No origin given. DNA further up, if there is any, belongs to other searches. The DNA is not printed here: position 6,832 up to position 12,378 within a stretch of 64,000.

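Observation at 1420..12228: Cassette-like array: giant secreted protein C-terminal module + orphan module copies interleaved with diverged secreted Kelch paralogs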

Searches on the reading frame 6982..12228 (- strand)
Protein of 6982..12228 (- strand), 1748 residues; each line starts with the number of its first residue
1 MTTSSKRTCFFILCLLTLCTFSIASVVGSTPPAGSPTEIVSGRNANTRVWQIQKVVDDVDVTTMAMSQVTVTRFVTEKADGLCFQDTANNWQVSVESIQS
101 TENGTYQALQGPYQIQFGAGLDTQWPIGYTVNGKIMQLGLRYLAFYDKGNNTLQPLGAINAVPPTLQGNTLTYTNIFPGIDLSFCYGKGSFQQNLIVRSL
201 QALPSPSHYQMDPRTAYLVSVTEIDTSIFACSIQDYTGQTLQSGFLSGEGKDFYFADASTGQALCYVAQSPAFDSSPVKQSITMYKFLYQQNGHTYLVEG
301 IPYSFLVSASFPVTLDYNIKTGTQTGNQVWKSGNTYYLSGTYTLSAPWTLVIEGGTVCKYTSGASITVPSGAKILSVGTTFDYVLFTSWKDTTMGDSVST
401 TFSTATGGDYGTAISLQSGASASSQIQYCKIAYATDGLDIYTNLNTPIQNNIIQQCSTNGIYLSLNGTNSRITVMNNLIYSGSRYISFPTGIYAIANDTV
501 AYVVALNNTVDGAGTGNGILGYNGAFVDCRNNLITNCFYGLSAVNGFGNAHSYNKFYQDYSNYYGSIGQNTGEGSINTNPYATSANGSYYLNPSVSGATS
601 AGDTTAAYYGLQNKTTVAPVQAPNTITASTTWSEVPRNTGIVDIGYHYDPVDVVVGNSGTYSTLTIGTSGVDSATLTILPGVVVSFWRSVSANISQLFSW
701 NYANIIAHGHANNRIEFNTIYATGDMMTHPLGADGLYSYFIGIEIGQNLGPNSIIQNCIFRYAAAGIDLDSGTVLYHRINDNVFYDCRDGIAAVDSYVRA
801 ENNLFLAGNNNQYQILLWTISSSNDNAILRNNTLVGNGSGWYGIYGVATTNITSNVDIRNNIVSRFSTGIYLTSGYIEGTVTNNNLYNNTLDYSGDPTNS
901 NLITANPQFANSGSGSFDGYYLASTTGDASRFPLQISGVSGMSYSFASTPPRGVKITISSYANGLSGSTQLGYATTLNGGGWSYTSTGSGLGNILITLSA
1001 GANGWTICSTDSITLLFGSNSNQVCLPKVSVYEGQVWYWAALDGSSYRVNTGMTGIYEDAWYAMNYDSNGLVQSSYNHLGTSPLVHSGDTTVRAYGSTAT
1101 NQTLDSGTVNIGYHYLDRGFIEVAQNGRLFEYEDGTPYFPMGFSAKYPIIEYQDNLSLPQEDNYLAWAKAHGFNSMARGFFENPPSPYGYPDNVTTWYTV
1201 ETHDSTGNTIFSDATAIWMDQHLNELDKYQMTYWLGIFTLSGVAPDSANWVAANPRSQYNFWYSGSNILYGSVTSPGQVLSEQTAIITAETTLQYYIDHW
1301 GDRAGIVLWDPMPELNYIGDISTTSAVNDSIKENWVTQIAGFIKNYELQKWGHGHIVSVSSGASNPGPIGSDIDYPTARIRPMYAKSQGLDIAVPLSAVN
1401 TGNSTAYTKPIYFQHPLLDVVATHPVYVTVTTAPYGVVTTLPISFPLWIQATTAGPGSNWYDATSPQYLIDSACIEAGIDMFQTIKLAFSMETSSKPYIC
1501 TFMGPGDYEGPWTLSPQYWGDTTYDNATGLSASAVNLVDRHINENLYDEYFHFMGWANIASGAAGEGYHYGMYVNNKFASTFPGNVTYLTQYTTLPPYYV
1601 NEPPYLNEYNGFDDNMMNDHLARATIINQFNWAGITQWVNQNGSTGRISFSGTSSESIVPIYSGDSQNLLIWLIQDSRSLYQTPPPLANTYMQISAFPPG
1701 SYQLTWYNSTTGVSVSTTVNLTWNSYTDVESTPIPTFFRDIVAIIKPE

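Call 3: search_protein_families(library=pfam, proteins=[window:6982-12228:-], max_evalue=0.01)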
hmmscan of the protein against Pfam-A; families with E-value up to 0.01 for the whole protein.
window:6982-12228:- (1748 aa): 2 families
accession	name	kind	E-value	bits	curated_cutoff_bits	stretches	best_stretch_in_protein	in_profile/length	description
PF13229.12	Beta_helix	-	8.8e-13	48.6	25.9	2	410-554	22-155/158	Right handed beta helix region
PF05048.19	NosD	-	2.3e-06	27.7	23.6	1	753-901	49-184/212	Periplasmic copper-binding protein (NosD)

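Call 18: search_protein_families(library=ncbifam, proteins=[window:6982-12228:-], max_evalue=0.01)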
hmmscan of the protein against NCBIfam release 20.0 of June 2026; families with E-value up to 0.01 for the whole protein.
window:6982-12228:- (1748 aa): 0 families

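Call 78: search_protein_families(library=padloc, proteins=[window:6982-12228:-], max_evalue=0.01)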
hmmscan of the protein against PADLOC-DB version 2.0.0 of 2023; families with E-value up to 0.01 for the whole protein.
window:6982-12228:- (1748 aa): 0 families
